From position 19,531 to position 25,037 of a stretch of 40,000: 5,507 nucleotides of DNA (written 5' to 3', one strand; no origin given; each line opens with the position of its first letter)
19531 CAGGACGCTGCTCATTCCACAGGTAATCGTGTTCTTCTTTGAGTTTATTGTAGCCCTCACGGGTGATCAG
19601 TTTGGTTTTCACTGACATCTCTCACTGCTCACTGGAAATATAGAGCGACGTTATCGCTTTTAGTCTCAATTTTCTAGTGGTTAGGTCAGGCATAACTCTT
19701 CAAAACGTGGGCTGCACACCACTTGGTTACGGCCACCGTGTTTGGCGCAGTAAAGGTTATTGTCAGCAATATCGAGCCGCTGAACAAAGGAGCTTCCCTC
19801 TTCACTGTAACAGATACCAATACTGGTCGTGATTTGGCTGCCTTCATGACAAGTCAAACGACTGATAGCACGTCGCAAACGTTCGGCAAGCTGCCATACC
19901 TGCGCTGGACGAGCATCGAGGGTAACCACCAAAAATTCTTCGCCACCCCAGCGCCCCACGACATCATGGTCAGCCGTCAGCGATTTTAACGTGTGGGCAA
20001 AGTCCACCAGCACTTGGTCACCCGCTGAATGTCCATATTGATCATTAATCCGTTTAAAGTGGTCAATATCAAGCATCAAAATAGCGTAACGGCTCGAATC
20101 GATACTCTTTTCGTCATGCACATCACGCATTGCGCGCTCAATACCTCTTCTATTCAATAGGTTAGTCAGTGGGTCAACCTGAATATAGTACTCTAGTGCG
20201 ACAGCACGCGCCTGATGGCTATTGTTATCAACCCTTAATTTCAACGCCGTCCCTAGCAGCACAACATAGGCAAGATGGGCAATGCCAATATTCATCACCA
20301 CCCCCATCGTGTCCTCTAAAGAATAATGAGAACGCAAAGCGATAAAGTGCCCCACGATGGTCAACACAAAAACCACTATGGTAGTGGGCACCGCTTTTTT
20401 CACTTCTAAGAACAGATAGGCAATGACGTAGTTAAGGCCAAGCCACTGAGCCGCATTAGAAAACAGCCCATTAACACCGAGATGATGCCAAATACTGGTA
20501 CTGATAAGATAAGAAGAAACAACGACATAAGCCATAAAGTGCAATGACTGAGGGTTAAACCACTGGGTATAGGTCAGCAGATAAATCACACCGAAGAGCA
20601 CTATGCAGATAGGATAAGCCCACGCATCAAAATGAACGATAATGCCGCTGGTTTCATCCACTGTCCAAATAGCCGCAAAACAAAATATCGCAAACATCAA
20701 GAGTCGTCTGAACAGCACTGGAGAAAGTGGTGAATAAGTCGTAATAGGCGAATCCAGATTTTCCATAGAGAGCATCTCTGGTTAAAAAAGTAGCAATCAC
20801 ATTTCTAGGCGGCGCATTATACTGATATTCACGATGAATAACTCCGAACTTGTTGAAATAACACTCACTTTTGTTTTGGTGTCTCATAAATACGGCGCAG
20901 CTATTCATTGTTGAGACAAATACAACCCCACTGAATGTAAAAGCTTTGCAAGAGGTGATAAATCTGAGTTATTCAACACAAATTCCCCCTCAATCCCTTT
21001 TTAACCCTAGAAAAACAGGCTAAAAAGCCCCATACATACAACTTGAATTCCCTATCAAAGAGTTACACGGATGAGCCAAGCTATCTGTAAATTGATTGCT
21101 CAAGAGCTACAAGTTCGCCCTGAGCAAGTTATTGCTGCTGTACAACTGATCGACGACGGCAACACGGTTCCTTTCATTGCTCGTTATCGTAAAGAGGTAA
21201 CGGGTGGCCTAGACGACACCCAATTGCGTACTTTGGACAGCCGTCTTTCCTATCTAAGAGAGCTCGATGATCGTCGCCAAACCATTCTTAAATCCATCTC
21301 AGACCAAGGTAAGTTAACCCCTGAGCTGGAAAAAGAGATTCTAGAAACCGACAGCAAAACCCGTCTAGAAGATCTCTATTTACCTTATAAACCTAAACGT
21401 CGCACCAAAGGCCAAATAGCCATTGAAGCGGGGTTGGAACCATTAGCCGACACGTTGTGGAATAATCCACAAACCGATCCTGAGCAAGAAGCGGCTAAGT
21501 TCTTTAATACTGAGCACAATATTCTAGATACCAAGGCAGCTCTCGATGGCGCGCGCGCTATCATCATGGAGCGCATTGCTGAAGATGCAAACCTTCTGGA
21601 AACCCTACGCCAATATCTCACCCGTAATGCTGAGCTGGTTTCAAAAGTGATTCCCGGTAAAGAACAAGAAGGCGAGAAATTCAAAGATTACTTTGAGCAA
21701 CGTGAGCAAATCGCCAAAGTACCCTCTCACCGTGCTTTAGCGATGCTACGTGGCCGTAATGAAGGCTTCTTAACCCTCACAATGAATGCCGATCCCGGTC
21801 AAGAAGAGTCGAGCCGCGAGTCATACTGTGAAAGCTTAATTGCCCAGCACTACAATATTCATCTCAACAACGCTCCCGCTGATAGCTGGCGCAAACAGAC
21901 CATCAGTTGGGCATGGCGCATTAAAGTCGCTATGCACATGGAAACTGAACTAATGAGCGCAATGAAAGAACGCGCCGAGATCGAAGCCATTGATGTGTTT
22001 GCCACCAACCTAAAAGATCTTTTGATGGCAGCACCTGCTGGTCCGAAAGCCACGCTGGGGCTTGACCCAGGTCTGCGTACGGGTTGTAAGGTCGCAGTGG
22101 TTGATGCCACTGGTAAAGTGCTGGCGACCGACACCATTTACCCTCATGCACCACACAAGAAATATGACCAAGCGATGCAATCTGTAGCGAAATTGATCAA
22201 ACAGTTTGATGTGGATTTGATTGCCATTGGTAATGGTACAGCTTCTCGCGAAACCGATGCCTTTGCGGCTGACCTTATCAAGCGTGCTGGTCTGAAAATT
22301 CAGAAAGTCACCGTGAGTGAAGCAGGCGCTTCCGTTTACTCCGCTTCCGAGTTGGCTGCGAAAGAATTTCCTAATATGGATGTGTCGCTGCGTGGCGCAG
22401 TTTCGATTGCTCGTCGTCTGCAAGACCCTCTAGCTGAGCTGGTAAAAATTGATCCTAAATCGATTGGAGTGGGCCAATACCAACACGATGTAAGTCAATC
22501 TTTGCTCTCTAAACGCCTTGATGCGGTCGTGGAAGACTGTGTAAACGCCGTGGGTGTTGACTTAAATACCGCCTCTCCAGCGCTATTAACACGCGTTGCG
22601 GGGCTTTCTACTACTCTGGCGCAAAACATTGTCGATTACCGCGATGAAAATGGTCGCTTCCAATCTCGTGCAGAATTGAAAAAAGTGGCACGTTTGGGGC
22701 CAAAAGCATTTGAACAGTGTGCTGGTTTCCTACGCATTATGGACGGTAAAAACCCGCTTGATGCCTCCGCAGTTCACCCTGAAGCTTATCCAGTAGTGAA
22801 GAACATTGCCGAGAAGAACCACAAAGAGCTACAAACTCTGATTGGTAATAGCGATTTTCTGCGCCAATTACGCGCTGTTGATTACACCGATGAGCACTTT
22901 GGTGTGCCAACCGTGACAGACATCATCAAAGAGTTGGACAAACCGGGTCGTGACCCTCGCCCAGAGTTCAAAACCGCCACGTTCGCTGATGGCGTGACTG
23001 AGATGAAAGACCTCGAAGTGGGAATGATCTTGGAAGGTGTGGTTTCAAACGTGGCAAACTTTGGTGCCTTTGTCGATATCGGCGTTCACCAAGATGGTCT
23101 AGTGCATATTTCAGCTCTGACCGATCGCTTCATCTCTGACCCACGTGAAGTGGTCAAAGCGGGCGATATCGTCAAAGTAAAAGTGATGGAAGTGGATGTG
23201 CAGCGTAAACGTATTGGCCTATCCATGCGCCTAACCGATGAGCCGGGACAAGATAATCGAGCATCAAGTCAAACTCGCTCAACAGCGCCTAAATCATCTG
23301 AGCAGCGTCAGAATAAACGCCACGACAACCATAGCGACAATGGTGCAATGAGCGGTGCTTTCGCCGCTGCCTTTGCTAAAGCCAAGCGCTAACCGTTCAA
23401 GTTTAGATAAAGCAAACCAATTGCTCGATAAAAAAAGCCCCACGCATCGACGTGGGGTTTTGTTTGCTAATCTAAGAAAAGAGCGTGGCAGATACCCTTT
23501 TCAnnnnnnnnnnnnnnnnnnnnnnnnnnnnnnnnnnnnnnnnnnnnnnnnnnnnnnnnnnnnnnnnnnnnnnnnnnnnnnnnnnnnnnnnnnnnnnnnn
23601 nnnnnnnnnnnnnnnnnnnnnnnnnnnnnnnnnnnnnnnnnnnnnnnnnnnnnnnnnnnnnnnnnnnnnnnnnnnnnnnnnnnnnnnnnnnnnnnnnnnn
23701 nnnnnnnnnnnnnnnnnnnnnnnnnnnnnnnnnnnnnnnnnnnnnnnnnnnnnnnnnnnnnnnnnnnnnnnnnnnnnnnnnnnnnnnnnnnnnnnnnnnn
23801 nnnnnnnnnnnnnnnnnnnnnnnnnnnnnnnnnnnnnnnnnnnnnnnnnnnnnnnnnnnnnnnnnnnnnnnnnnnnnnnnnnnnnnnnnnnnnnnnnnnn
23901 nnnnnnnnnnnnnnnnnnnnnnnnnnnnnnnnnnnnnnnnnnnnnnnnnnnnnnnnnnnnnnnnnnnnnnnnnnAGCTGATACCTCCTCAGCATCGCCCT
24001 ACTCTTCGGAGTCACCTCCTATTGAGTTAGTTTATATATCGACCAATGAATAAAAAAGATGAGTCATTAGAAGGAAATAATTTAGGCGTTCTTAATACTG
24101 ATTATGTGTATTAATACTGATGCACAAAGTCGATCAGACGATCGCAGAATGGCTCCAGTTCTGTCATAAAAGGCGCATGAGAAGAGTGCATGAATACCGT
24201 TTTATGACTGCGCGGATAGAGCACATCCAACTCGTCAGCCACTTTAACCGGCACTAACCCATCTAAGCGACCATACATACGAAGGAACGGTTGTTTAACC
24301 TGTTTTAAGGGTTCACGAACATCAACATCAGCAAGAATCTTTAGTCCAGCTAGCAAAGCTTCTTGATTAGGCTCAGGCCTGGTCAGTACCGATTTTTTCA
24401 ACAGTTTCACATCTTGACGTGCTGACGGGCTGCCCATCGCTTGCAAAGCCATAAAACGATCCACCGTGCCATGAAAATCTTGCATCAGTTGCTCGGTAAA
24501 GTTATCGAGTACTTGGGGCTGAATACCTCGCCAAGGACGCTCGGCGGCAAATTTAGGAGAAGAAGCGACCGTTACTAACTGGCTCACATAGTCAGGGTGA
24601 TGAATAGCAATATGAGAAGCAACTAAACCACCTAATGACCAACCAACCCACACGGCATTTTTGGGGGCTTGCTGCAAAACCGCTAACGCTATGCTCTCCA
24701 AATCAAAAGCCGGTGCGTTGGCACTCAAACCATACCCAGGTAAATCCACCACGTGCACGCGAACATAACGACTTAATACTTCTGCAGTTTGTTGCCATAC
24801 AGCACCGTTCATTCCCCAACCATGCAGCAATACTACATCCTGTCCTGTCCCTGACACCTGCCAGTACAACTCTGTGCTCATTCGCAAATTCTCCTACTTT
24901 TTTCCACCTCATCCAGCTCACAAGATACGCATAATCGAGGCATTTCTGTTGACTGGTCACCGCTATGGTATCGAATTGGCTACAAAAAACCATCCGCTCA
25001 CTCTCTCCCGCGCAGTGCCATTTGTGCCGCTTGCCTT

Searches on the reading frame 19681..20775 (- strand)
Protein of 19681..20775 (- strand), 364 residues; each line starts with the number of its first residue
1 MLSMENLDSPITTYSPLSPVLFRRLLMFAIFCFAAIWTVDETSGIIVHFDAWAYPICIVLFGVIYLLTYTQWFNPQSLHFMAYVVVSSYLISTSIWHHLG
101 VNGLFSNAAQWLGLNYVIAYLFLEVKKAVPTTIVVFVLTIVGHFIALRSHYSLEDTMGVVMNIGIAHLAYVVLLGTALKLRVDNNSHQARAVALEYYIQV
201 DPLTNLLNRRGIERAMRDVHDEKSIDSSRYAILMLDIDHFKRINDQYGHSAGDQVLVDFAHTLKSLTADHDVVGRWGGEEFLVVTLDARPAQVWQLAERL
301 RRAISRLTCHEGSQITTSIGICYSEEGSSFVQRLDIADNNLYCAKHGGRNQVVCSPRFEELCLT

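Call 13: search_protein_families(library=pfam, proteins=[window:19681-20775:-], max_evalue=0.01)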
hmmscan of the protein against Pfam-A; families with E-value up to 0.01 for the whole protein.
window:19681-20775:- (364 aa): 2 families
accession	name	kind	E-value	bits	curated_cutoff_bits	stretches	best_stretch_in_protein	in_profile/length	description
PF00990.26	GGDEF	-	6.1e-41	140.3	23.8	1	199-351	2-161/161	Diguanylate cyclase, GGDEF domain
PF22335.1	Cas10-Cmr2_palm2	-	6.6e-06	26.7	27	1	229-352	1-132/133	Cas10/Cmr2, second palm domain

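Call 22: find_encoding_contigs(protein=window:19681-20775:-, flank=10000, max_places=10)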
Protein window:19681-20775:- (364 aa): no gene with exactly this product is on record in the collection.

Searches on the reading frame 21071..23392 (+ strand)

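Call 13: search_protein_families(library=pfam, proteins=[window:21071-23392:+], max_evalue=0.01)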
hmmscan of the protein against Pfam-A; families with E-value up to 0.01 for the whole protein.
window:21071-23392:+ (773 aa): 10 families
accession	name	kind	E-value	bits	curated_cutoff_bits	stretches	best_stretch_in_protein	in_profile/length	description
PF22706.1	Tex_central_region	-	1.1e-69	234.5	27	1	132-310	1-178/178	Tex central region-like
PF16921.10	Tex_YqgF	-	1.3e-56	190.9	27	1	326-451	1-126/126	Tex protein YqgF-like domain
PF09371.15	Tex_N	-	6.8e-32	109.5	32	1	4-76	2-74/75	Tex-like protein N-terminal domain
PF12836.13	HHH_3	-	1.6e-30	105.5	27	1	491-555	1-65/65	Helix-hairpin-helix motif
PF17674.7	HHH_9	-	1.5e-24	87.1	23.1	1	561-630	1-70/70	HHH domain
PF00575.29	S1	-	8.7e-22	77.7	22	1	648-720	2-74/74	S1 RNA binding domain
PF14635.12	HHH_7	-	1.5e-08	35.4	27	1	464-556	5-103/104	Helix-hairpin-helix motif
PF14639.11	YqgF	-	2e-06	28.1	35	1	362-458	45-147/150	Holliday-junction resolvase-like of SPT6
PF23459.1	S1_RRP5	-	0.00031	21.7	27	1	649-718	2-71/72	RRP5 S1 domain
PF03934.19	T2SSK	-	0.00092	20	24.2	1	496-542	1-47/63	Type II secretion system (T2SS), protein K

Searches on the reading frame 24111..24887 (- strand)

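Call 13: search_protein_families(library=pfam, proteins=[window:24111-24887:-], max_evalue=0.01)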
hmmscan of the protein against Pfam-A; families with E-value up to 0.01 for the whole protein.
window:24111-24887:- (258 aa): 7 families
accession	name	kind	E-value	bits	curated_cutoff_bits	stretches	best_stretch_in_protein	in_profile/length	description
PF00561.26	Abhydrolase_1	-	7.4e-25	88.5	25.8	1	18-243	3-244/245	alpha/beta hydrolase fold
PF12697.13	Abhydrolase_6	-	2.6e-18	67.9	26.3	1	18-242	1-210/217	Alpha/beta hydrolase family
PF12146.15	Hydrolase_4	-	1.2e-09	38.3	27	1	18-229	7-222/239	Serine aminopeptidase, S33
PF00975.26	Thioesterase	-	9.9e-08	32.9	26.4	1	18-185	3-170/226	Thioesterase domain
PF12695.13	Abhydrolase_5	-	1.7e-05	25.1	27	0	67-112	46-92/164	Alpha/beta hydrolase family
PF07819.20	PGAP1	-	0.0038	17.5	24.3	0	72-125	87-142/233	PGAP1-like alpha/beta domain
PF05728.18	UPF0227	-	0.0047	17.3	21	1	58-121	41-99/187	Uncharacterised protein family (UPF0227)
